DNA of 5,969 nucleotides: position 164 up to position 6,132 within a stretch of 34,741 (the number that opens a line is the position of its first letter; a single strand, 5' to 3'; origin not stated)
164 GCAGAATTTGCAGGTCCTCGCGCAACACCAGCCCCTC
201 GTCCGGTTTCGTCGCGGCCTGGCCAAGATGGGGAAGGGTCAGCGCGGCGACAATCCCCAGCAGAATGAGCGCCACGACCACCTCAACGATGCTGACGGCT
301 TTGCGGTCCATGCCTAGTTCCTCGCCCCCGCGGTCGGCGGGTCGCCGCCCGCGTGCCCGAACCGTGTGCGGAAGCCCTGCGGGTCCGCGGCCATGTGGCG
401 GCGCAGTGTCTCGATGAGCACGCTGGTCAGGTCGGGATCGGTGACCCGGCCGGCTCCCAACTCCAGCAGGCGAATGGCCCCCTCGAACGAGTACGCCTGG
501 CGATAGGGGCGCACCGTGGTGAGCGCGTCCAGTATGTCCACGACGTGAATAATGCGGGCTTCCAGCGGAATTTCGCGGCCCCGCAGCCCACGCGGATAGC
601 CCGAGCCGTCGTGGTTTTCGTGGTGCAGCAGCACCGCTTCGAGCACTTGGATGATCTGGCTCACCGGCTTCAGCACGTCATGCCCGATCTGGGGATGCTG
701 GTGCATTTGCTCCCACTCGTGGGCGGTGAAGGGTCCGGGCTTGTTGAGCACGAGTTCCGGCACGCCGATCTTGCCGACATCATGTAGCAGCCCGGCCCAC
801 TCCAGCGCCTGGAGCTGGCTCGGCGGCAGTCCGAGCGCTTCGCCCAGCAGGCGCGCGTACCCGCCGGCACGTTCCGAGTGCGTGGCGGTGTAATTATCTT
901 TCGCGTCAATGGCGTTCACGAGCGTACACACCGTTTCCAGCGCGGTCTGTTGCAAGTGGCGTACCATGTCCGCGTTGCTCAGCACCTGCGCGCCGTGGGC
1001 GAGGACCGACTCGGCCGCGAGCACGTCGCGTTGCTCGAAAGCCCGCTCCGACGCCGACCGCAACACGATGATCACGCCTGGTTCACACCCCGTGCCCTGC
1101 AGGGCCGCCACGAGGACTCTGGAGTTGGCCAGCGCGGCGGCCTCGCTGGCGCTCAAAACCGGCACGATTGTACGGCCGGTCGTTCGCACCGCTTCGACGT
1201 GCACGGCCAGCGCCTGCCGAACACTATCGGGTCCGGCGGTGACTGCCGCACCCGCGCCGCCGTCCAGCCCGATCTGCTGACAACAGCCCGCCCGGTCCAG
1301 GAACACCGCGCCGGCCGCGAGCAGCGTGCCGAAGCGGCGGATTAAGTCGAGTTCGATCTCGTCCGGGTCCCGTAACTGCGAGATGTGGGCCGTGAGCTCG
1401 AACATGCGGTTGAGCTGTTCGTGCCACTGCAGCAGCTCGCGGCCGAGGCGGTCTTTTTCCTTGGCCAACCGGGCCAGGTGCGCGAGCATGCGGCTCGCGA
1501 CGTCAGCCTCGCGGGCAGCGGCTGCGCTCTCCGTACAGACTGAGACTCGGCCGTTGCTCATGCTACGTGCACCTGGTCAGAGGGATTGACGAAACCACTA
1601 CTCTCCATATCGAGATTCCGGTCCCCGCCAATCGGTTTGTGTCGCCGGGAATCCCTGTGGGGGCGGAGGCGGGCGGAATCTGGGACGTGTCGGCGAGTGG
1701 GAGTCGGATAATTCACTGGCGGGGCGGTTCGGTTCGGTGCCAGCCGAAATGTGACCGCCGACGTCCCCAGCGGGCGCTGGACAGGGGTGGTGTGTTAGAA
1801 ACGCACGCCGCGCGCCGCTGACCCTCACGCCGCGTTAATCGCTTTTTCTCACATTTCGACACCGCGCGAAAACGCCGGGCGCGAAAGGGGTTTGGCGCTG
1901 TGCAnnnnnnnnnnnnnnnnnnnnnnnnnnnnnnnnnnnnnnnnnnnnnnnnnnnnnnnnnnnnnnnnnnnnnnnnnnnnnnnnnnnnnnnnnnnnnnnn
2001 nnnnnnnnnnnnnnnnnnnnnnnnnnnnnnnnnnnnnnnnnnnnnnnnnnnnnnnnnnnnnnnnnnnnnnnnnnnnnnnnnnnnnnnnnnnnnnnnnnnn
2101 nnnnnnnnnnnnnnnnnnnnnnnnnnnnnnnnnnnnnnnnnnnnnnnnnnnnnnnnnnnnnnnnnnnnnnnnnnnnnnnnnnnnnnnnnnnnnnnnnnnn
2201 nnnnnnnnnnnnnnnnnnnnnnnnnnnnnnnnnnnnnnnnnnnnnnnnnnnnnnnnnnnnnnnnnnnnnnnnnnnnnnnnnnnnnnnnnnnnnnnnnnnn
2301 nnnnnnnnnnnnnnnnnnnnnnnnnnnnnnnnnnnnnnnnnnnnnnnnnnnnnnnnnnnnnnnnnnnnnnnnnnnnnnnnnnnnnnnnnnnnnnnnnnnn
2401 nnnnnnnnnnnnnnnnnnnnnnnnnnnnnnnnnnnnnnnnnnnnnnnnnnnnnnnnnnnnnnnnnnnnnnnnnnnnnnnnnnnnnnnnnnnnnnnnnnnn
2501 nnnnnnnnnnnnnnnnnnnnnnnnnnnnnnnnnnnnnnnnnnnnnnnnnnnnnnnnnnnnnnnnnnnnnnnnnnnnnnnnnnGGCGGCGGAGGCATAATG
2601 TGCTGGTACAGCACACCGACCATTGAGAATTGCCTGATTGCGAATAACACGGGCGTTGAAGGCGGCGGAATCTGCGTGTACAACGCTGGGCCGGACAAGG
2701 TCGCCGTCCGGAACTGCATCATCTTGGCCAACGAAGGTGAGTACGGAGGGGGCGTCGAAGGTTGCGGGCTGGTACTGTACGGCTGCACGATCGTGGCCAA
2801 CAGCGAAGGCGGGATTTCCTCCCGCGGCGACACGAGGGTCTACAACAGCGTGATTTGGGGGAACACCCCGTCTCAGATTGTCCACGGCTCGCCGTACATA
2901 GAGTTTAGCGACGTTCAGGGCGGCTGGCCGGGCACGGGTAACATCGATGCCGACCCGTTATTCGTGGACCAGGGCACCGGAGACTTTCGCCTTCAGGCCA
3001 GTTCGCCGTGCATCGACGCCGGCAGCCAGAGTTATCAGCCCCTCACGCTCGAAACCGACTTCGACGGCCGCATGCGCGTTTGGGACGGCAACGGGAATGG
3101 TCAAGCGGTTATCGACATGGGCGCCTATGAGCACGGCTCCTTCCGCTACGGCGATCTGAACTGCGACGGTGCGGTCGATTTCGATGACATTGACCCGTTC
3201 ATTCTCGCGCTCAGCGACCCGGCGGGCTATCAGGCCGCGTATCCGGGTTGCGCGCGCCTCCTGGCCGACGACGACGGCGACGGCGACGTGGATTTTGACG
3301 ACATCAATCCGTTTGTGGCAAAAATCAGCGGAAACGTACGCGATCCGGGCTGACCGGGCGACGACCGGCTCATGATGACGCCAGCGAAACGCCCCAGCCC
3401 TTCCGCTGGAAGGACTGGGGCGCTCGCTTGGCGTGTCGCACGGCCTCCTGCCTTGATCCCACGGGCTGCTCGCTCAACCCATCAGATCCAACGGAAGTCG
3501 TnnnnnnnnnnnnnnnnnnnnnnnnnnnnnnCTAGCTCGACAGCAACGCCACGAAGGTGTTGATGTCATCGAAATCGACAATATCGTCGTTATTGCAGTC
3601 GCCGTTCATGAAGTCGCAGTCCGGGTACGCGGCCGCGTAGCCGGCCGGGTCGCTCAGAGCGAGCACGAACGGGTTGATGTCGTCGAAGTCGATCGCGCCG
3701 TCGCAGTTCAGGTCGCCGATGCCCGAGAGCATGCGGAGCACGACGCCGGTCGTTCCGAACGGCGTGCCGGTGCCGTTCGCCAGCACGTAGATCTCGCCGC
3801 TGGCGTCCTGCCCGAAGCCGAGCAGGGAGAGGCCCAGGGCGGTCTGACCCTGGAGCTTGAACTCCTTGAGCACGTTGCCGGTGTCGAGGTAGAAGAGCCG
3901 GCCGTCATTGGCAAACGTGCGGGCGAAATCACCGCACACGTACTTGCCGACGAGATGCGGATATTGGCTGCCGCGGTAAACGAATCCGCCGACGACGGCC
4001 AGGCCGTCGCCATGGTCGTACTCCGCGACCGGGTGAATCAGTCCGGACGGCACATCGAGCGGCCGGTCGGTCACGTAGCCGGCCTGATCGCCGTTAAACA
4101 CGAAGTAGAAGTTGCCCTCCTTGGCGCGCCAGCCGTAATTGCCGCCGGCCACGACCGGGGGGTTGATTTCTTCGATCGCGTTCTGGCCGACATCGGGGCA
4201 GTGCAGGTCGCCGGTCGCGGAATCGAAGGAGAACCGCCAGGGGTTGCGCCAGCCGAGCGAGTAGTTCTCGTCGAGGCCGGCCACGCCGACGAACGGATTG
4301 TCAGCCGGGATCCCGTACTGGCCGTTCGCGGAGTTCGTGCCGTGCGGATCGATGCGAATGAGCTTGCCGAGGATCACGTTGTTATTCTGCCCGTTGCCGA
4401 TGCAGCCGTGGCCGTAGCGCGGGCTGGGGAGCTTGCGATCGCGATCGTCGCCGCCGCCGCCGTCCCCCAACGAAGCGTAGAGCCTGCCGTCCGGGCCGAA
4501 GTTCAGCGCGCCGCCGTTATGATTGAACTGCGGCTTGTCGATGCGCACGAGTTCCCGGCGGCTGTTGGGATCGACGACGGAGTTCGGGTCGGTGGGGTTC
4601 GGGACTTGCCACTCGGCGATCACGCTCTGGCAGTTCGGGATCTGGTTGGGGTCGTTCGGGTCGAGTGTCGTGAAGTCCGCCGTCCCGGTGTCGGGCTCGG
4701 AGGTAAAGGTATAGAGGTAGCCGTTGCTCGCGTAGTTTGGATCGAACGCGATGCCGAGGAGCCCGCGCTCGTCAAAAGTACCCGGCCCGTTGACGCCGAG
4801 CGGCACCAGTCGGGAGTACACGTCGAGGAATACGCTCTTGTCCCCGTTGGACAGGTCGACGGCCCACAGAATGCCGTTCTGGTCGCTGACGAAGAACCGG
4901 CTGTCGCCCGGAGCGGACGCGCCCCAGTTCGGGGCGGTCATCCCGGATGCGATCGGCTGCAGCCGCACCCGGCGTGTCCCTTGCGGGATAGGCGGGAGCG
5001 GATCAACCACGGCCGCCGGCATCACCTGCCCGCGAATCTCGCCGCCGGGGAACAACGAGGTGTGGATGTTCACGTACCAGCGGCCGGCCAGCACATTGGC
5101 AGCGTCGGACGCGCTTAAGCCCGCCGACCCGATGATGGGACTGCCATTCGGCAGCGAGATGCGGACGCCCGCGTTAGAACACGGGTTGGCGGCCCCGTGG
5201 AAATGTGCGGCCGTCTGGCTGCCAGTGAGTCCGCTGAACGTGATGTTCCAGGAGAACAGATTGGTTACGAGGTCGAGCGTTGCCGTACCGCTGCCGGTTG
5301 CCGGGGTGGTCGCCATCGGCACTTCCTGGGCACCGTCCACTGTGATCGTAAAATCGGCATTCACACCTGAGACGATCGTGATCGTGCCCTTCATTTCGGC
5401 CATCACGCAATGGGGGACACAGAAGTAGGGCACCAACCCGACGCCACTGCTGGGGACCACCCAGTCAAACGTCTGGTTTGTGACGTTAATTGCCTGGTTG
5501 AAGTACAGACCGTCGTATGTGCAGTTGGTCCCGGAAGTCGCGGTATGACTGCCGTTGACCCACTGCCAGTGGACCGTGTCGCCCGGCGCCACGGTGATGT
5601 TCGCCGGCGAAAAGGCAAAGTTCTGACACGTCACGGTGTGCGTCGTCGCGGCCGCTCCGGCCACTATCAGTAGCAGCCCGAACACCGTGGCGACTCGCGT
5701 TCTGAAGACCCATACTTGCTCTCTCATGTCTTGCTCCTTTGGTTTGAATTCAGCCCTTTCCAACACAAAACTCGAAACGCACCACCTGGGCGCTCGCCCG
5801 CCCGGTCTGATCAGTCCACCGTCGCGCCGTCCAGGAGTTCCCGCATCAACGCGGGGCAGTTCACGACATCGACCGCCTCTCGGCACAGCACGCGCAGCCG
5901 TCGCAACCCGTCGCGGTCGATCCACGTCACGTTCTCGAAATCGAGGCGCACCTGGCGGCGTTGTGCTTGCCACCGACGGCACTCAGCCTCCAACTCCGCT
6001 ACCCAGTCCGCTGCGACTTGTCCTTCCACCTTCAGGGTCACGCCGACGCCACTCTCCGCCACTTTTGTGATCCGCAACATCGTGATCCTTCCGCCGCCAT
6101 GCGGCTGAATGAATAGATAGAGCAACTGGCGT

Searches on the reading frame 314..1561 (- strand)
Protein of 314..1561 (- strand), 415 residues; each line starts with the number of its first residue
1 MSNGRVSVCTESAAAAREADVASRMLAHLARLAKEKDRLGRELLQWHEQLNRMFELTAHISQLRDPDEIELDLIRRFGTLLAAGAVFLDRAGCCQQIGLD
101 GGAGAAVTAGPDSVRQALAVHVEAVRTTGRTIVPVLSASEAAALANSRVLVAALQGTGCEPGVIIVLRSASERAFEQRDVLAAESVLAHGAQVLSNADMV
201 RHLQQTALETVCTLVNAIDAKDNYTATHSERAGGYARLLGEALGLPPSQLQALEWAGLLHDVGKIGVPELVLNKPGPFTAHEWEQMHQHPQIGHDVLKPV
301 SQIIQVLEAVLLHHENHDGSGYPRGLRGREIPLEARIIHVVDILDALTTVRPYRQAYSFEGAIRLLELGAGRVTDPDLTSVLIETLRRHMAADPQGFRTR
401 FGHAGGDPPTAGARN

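Call 9: search_protein_families(library=pfam, proteins=[window:314-1561:-])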
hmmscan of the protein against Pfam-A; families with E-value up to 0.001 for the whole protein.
window:314-1561:- (415 aa): 2 families
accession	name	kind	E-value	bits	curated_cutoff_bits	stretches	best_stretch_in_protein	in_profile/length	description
PF13487.12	HD_5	-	1.6e-38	132.5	27.2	1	214-378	3-170/170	HD domain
PF01966.28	HD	-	1e-20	74.6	22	1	226-346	2-115/116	HD domain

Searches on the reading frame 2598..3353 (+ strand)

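Call 9: search_protein_families(library=pfam, proteins=[window:2598-3353:+])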
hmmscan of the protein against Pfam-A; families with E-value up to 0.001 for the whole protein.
window:2598-3353:+ (251 aa): 1 family
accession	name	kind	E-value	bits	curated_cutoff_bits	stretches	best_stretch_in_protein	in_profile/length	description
PF13229.12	Beta_helix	-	1.8e-06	28.1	25.9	1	5-97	55-147/158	Right handed beta helix region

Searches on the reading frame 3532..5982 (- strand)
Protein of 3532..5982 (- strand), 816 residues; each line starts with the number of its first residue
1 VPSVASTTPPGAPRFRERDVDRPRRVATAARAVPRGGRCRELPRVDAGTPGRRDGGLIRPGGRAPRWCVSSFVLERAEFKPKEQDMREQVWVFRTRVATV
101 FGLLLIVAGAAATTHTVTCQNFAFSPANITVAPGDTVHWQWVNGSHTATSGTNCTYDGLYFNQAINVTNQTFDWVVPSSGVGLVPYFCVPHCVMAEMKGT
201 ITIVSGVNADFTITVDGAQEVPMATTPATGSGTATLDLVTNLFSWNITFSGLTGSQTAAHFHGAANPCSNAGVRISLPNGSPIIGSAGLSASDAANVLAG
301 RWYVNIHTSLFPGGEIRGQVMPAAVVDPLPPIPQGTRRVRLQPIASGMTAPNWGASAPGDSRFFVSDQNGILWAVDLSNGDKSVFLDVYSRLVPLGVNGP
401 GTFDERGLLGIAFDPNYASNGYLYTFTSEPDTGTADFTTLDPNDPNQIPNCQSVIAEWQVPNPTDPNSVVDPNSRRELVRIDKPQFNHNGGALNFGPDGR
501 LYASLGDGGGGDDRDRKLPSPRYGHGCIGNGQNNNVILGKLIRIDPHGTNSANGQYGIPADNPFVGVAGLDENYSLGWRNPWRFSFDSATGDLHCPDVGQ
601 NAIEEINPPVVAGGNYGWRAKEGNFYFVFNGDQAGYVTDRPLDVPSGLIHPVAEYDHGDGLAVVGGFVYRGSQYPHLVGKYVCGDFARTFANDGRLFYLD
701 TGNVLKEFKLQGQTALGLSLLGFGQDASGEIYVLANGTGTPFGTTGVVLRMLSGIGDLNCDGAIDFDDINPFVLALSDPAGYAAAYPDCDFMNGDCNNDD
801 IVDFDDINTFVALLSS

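Call 9: search_protein_families(library=pfam, proteins=[window:3532-5982:-])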
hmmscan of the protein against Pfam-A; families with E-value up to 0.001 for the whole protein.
window:3532-5982:- (816 aa): 3 families
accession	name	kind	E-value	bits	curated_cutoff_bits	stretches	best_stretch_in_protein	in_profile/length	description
PF07452.17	CHRD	-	1.3e-25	91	24.1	1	211-320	1-117/117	CHRD domain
PF07995.17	GSDH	-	3.8e-25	89.3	25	1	353-688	5-280/332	Glucose / Sorbosone dehydrogenase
PF00127.26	Copper-bind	-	0.00049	20.9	21.2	0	116-203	6-98/99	Copper binding proteins, plastocyanin/azurin family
